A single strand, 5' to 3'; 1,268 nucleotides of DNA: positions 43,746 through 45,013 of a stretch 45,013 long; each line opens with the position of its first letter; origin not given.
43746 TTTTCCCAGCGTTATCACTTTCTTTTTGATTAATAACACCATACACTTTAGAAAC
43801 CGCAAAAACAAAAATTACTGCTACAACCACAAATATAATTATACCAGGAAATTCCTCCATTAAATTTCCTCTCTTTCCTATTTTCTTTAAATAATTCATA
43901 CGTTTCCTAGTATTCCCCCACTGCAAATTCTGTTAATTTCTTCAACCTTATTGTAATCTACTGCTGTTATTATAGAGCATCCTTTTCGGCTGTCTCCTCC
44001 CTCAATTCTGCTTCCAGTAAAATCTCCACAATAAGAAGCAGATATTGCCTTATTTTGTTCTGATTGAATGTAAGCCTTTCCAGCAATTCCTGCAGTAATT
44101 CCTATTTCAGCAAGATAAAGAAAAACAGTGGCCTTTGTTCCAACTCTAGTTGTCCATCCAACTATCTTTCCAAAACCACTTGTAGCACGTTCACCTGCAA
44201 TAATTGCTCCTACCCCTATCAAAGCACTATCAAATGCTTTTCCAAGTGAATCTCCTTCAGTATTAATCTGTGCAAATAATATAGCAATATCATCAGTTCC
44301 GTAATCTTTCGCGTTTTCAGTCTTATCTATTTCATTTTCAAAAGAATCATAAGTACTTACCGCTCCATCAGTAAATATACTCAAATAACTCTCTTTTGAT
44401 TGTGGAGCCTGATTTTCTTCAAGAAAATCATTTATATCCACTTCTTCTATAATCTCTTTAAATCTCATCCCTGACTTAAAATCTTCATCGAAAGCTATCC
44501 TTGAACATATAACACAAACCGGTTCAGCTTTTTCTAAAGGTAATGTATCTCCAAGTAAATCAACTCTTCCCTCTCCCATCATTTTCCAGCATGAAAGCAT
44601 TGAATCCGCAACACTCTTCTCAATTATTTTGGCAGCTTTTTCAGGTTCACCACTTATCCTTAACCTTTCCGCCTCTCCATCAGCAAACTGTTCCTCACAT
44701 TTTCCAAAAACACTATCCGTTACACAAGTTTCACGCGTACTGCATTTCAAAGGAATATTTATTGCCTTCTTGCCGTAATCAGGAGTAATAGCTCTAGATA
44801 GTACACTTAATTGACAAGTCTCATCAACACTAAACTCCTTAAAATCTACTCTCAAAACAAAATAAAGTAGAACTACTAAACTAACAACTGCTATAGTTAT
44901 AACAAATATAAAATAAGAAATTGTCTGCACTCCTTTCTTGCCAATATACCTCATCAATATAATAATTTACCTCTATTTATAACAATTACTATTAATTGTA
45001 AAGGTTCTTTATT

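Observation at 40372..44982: Six-gene translationally coupled operon plus a separate pilin gene, all with class III (type IV pilin-like) signal peptides and no assembly ATPase nearby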

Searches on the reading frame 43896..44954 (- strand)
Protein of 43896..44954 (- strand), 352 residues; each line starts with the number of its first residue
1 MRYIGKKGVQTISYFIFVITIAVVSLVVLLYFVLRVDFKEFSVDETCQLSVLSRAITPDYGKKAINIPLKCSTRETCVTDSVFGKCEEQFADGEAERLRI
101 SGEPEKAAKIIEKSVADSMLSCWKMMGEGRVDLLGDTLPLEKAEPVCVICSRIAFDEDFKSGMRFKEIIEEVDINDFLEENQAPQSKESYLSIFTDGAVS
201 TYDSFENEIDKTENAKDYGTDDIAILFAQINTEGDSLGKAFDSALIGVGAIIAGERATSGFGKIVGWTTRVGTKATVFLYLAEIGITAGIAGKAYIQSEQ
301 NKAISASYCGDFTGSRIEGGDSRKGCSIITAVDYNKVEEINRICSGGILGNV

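Call 6: search_protein_families(library=pfam, max_evalue=1, proteins=[window:43896-44954:-])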
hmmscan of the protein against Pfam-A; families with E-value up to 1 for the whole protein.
window:43896-44954:- (352 aa): 1 family
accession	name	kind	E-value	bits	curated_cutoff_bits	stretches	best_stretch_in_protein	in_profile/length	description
PF22399.1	DUF6979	-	0.037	14.6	27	0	276-304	49-77/127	Family of unknown function (DUF6979)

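Call 7: search_protein_families(library=ncbifam, max_evalue=1, proteins=[window:43896-44954:-])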
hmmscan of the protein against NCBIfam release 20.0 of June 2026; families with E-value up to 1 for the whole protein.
window:43896-44954:- (352 aa): 1 family
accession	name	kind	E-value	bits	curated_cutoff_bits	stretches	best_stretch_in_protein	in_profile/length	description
NF011888.0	PRK15361.1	equivalog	0.18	11.4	266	1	231-305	76-147/195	SPI-2 type III secretion system translocon protein SseD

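Call 8: find_encoding_contigs(protein=window:43896-44954:-, flank=10000, max_places=6)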
Protein window:43896-44954:- (352 aa): 2 contigs read that carry it; 2 places shown.
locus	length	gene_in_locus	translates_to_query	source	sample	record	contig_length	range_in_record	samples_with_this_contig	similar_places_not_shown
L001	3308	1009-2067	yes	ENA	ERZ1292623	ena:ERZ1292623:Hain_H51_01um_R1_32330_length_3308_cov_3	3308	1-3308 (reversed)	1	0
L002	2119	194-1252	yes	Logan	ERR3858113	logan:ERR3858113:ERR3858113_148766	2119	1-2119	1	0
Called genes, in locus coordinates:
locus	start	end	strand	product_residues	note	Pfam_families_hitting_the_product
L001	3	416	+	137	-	?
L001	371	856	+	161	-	-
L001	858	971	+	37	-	-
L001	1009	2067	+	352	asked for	-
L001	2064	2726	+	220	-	-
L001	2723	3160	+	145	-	-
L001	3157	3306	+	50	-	?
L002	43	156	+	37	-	-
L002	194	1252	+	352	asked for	-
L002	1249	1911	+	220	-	-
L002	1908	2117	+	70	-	?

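Call 12: find_homologous_proteins(query=window:43896-44954:-, max_evalue=0.001)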
Query window:43896-44954:- (352 aa): 11 proteins with E <= 0.001 among 4529 candidates.
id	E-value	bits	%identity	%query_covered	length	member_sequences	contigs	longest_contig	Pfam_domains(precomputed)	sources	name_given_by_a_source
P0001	1.3e-227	773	100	100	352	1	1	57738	-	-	-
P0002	8.2e-104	366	50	98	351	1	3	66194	-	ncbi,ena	-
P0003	7.0e-102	359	48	99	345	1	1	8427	-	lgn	-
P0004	1.6e-94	335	47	99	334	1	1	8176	-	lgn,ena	-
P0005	1.4e-93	332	45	99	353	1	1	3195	-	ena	-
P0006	5.3e-93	330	47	99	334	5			-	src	-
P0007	5.0e-89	317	44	98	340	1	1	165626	-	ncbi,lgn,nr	ncbi:MAG: hypothetical protein Q7S27_04350 [Nanoarchaeota archaeon]|nr:hypothetical protein [Nanoarc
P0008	1.9e-87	312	45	99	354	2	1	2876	-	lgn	-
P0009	1.5e-75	273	43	98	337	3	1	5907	-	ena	-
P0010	2.6e-48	183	37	98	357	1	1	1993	-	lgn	-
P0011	1.8e-42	164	36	97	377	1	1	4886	-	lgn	-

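Call 13: find_encoding_contigs(protein=P0007, flank=10000, max_places=3)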
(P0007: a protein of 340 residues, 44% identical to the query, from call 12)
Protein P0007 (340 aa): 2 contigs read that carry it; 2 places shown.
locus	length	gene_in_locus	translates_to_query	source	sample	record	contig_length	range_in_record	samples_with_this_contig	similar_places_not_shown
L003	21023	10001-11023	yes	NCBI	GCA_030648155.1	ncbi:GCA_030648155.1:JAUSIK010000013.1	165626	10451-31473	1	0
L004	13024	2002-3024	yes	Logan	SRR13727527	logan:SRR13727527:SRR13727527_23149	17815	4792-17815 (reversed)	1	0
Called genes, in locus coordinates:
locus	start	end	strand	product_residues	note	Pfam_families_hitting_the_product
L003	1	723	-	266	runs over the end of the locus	-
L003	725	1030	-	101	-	-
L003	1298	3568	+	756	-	PF00437:T2SSE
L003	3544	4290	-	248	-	PF01978:TrmB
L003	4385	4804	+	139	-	PF27765:UCP032817-like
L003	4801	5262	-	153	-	PF00160:Pro_isomerase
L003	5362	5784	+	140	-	PF00958:GMP_synt_C (faint)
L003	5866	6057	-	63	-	PF00313:CSD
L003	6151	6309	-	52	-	-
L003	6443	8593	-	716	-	-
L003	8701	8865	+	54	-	-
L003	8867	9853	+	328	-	-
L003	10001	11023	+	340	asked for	-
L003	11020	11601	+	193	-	-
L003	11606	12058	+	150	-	-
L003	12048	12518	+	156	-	-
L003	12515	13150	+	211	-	-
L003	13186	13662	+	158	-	-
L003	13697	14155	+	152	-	-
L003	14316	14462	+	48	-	-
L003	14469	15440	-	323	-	PF01594:AI-2E_transport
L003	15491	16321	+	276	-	PF01478:Peptidase_A24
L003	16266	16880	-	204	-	-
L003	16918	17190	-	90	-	PF00736:EF1_GNE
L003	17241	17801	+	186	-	-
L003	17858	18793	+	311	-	PF01336:tRNA_anti-codon (faint)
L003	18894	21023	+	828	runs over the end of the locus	PF14520:HHH_5, PF00154:RecA_N, PF06745:ATPase (faint), PF08423:Rad51, PF13481:AAA_25 (weak), PF14890:Intein_splicing, PF14528:LAGLIDADG_3, PF08423:Rad51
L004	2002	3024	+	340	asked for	-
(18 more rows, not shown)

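Call 14: find_encoding_contigs(protein=P0002, flank=10000, max_places=3)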
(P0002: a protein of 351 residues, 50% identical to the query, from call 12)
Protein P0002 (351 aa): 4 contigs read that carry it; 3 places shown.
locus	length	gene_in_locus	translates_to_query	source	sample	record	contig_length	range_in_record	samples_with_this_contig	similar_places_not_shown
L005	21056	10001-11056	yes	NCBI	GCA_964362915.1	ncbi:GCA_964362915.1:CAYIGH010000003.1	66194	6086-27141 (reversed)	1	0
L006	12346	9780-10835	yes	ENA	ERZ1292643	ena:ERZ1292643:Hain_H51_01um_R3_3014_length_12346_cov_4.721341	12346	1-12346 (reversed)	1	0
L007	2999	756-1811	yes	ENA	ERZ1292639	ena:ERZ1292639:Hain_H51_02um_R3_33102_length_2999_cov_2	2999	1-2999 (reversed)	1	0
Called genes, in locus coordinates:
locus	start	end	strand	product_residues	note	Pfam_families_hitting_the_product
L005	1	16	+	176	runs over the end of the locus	-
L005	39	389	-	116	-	-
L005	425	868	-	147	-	-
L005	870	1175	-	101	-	-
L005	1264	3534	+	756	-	PF00437:T2SSE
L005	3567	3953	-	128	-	-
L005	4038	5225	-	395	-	PF13784:Fic_N, PF02661:Fic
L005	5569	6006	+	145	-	PF00958:GMP_synt_C (weak)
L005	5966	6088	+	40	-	-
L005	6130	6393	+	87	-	-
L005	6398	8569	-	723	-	-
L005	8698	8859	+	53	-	-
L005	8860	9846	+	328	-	-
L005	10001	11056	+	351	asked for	-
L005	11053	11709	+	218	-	-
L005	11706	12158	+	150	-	-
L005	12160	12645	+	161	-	-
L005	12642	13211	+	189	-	-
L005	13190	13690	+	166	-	-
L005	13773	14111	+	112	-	-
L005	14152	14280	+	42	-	-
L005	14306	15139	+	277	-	PF01478:Peptidase_A24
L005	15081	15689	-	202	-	PF01230:HIT (weak)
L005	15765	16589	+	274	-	PF05448:AXE1 (weak), PF12146:Hydrolase_4 (faint)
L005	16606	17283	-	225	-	-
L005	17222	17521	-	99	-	-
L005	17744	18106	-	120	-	-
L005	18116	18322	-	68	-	-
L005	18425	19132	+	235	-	PF04893:Yip1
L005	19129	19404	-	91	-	PF00736:EF1_GNE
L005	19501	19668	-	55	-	-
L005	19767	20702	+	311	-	PF01336:tRNA_anti-codon (faint)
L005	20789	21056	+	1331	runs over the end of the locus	PF14520:HHH_5, PF08423:Rad51 (weak), PF14890:Intein_splicing, PF14528:LAGLIDADG_3, PF08423:Rad51, PF14890:Intein_splicing, PF14528:LAGLIDADG_3, PF08423:Rad51, +1 more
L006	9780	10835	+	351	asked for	-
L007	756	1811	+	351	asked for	-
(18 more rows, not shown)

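Call 18: search_protein_families(library=pfam, max_evalue=10, proteins=[L003:6443-8593:-, L003:1298-3568:+, L003:8867-9853:+, L003:13697-14155:+, L005:6398-8569:-, L003:725-1030:-, L005:425-868:-])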
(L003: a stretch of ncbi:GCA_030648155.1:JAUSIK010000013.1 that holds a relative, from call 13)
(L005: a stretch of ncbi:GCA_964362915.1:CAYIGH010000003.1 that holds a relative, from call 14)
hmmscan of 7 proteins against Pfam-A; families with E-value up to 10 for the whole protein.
L003:6443-8593:- (716 aa): 2 families
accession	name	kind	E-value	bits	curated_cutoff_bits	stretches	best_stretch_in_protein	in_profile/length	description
PF00482.28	T2SSF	-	0.0001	22.7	25.2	2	468-580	4-106/125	Type II secretion system (T2SS), protein F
PF04513.17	Baculo_PEP_C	-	0.11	13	38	1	555-630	36-106/140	Baculovirus polyhedron envelope protein, PEP, C terminus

L003:1298-3568:+ (756 aa): 7 families
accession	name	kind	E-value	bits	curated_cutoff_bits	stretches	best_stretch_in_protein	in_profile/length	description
PF00437.27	T2SSE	-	7.3e-14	51.6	24.9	1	377-604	61-274/370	Type II/IV secretion system protein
PF13191.12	AAA_16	-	0.0095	16.9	32.6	1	458-560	24-121/167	AAA ATPase domain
PF20720.3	nSTAND3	-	0.027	14.6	27.2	1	459-496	18-56/155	Novel STAND NTPase 3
PF01580.24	FtsK_SpoIIIE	-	0.079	12.8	24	1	453-486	34-67/221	FtsK/SpoIIIE family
PF13820.11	NCOA6_TRADD-N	-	0.087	13.1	22.5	1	283-354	46-114/144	Nuclear receptor coactivator 6, TRADD-N domain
PF01278.26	Omptin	-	0.15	11.5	22.6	1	232-290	206-264/283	Omptin family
PF04665.18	Pox_A32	-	0.21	11.5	22.8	1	460-490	15-45/242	Poxvirus A32 protein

L003:8867-9853:+ (328 aa): 2 families
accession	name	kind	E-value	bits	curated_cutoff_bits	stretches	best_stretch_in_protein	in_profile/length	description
PF20545.3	DUF6759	-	0.031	14.9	27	1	226-255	41-71/94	Domain of unknown function (DUF6759)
PF24379.1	DUF7535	-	0.11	12.6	27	1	13-34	27-48/60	Family of unknown function (DUF7535)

L003:13697-14155:+ (152 aa): 0 families

L005:6398-8569:- (723 aa): 4 families
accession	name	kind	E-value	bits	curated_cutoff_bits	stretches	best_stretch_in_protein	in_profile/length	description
PF20237.3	DUF6594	-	0.12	12.7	30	1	48-136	141-216/238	Family of unknown function (DUF6594)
PF04513.17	Baculo_PEP_C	-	0.18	12.3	38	1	542-621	37-117/140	Baculovirus polyhedron envelope protein, PEP, C terminus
PF13940.11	Ldr_toxin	-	1.4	9.5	27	0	595-615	16-33/35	Toxin Ldr, type I toxin-antitoxin system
PF20990.2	DUF2207_C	-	8.5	6.4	33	1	44-144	103-191/247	Predicted membrane protein (DUF2207) C-terminal domain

L003:725-1030:- (101 aa): 2 families
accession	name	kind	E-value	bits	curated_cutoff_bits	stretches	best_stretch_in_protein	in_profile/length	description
PF21037.2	CCDC138_cc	-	0.0023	18.3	27.1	1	54-94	19-59/59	Coiled-coil-domain-containing protein 138, coiled-coil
PF15150.11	PMAIP1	-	0.024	14.9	27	1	3-32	12-41/54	Phorbol-12-myristate-13-acetate-induced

L005:425-868:- (147 aa): 8 families
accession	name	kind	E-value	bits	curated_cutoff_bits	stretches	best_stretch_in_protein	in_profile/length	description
PF24625.1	DUF7626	-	0.0015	18.7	27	2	16-41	4-29/55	Domain of unknown function (DUF7626)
PF04760.21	IF2_N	-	0.0043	17.2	25.3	1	13-45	13-45/53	Translation initiation factor IF-2, N-terminal region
PF14076.12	DUF4258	-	0.069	13.9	25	1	21-46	6-31/71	Domain of unknown function (DUF4258)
PF21100.3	MCM_C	-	0.079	13.2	27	1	15-40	19-46/64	MCM protein C-terminal winged helix-turn-helix domain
PF02631.22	RecX_HTH2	-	0.15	12.8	26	1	9-35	13-39/42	RecX, second three-helix domain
PF22448.1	RepB_primase_C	-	0.19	12.1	26.1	1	17-40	7-30/54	RepB DNA-primase C-terminal helical domain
PF02787.25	CPSase_L_D3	-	0.23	11.9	26.6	1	3-37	44-79/80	Carbamoyl-phosphate synthetase large chain, oligomerisation domain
PF22943.2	HTH_68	-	0.28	11.3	27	1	2-25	5-28/45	Putative helix-turn-helix domain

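Call 19: find_related_loci(query=A1, collection=genome_contigs, flank=10000)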
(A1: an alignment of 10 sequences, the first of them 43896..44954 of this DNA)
Query A1 (352 aa) in genome_contigs; peptide patterns used: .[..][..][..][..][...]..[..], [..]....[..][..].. (x = any residue, [..] = any of these).
55 stretches matched a pattern; 18 encode a relative of the query (tblastn E <= 1e-3); 18 distinct loci.
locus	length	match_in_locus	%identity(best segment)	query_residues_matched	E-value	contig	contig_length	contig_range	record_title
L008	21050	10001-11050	50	3-350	6e-109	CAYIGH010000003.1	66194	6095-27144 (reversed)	MAG TPA_asm: Candidatus Woesearchaeota archaeon isolate ERP119705_co24_289 genome assembly, contig: NODE_261_length_6619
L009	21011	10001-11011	44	6-351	1e-96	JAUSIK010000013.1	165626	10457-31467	MAG: Nanoarchaeota archaeon isolate E14_metabat.bin.238 E14_k141_1474372, whole genome shotgun sequence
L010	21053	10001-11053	45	6-352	3e-96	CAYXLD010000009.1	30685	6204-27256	MAG TPA_asm: Candidatus Woesearchaeota archaeon isolate ERP125453_co1_526 genome assembly, contig: NODE_1241_length_3068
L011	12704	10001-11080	35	6-345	2e-53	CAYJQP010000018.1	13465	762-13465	MAG TPA_asm: Candidatus Woesearchaeota archaeon isolate ERP125453_co1_261 genome assembly, contig: NODE_4943_length_1346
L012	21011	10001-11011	34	4-345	1e-51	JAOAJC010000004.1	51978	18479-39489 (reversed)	MAG: Candidatus Pacearchaeota archaeon isolate SKW152 NODE_4_length_51978_cov_4.471966, whole genome shotgun sequence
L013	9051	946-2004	33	5-352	3e-50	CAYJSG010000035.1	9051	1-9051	MAG TPA_asm: Candidatus Woesearchaeota archaeon isolate ERP125453_co1_184 genome assembly, contig: NODE_9220_length_9051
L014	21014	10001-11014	36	6-351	3e-50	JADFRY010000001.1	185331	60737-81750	MAG: Nanoarchaeota archaeon isolate B8T1B11 B8T1B11_NODE12, whole genome shotgun sequence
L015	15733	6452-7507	34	1-344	7e-45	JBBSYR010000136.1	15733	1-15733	MAG: Nanoarchaeota archaeon isolate H43-bin213_1 H43_bin213_1_000000000136, whole genome shotgun sequence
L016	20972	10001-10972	32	26-344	4e-41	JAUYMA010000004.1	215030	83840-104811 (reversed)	MAG: Nanoarchaeota archaeon isolate C24_metabat.bin.61 C24_k141_1038144, whole genome shotgun sequence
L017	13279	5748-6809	30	3-345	3e-40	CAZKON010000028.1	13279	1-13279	MAG TPA_asm: Candidatus Woesearchaeota archaeon isolate SRP269290_co3_1061 genome assembly, contig: NODE_5513_length_132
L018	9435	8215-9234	30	19-352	1e-39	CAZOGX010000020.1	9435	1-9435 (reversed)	MAG TPA_asm: Candidatus Woesearchaeota archaeon isolate SRP170004_co1_557 genome assembly, contig: NODE_11807_length_943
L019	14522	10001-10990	32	6-344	2e-37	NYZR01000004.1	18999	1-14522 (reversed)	MAG: Candidatus Pacearchaeota archaeon isolate ARS50 32327, whole genome shotgun sequence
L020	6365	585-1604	29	6-344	4e-36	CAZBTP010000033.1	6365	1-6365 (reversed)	MAG TPA_asm: Candidatus Woesearchaeota archaeon isolate SRP178908_co1_63 genome assembly, contig: NODE_10431_length_6365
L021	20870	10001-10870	32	38-345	2e-34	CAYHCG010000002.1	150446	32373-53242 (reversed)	MAG TPA_asm: Candidatus Woesearchaeota archaeon isolate ERP119705_co10_239 genome assembly, contig: NODE_29_length_15044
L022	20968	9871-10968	31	20-345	3e-33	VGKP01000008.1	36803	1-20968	MAG: Candidatus Pacearchaeota archaeon isolate K_Offshore_120m_m2_023 K_Offshore_120m_m2_023_Ga0194131_10001743, whole g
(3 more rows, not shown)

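Call 29: search_solved_structures(query=L003:1298-3568:+, max_evalue=0.001)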
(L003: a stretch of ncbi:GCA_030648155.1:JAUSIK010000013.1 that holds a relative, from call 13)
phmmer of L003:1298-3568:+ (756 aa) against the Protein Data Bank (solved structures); distinct sequences matched with E-value up to 0.001: 9.
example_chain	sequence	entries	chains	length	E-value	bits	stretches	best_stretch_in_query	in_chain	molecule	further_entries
2oap_1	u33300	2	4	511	1.6e-28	102.7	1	217-622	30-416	Type II secretion system protein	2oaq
8rkd_E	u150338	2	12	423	7.3e-25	90.6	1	293-626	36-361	Pilus assembly ATPase CpaF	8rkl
8rjf_A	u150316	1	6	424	7.3e-25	90.6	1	293-626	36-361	Pilus assembly ATPase CpaF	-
9e24_A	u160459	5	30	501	1.2e-24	89.9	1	293-626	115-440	CpaF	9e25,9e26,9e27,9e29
4ii7_A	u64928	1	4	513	2.3e-14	55.9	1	319-585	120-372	FlaI ATPase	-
4ihq_A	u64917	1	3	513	1.6e-13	53.1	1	319-585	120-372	FlaI ATPase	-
6bge_A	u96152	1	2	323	5.4e-05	25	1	455-587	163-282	VirB11-like protein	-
1g6o_A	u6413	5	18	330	5.7e-05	24.9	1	455-587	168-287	CAG-ALPHA | virB11 homolog | Cag-alfa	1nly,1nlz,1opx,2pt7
2gza_A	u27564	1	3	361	0.00046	21.9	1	454-561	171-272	Type IV secretion system protein VirB11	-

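Call 36: find_homologous_proteins(query=L005:6398-8569:-, max_evalue=1e-20)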
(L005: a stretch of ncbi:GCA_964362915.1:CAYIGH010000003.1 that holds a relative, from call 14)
Query L005:6398-8569:- (723 aa): 4390 proteins with E <= 1e-20 among 8000 candidates; the best 120 are listed.
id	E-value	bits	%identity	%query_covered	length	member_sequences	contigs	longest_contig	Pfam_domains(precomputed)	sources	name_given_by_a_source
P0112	0.0e+0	1537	100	100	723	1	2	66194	-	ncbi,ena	-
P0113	0.0e+0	1272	81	100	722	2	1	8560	-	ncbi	-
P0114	0.0e+0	1262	80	100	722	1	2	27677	-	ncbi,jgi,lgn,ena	-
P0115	0.0e+0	1240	79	100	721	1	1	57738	-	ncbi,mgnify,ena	mgnify:CR=1 FL=1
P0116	0.0e+0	1190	76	100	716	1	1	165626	-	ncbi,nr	ncbi:MAG: hypothetical protein Q7S27_04335 [Nanoarchaeota archaeon]|nr:hypothetical protein [Nanoarc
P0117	0.0e+0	1187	76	100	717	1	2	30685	-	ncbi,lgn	-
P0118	0.0e+0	1187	73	100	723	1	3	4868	-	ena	-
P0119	0.0e+0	1187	75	100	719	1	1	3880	-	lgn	-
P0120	0.0e+0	1184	75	100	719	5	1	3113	-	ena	-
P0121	0.0e+0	1180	74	100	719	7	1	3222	-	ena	-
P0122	0.0e+0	1180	74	100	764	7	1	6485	-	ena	-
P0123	0.0e+0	1175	75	100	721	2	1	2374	-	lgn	-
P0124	0.0e+0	1175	74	100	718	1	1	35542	-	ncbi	-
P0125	0.0e+0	1172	77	100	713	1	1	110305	-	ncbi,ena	-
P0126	0.0e+0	1169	75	100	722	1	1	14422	-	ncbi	-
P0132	0.0e+0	1140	74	100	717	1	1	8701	PF00482.29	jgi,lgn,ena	-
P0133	0.0e+0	1140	73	100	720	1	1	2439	PF00482.29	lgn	-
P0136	0.0e+0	1126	73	100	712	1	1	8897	PF00482.29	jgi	jgi:hypothetical protein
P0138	0.0e+0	1126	72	100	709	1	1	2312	PF00482.29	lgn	-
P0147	0.0e+0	1080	69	100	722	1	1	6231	PF00482.29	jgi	jgi:hypothetical protein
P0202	0.0e+0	1049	66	100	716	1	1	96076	PF00482.29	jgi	jgi:Flp pilus assembly protein TadB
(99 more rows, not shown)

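Call 37: find_encoding_contigs(protein=P0115, flank=10000, max_places=3)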
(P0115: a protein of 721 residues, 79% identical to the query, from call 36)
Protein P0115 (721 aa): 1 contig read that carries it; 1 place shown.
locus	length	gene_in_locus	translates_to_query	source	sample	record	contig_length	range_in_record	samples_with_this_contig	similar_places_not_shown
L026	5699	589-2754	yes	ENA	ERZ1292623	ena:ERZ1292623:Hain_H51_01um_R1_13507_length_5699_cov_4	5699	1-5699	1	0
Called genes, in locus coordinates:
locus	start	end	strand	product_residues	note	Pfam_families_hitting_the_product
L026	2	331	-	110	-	?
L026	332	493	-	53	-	-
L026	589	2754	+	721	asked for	-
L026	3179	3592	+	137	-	-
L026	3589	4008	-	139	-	PF27765:UCP032817-like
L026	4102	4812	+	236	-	PF01978:TrmB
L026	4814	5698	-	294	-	?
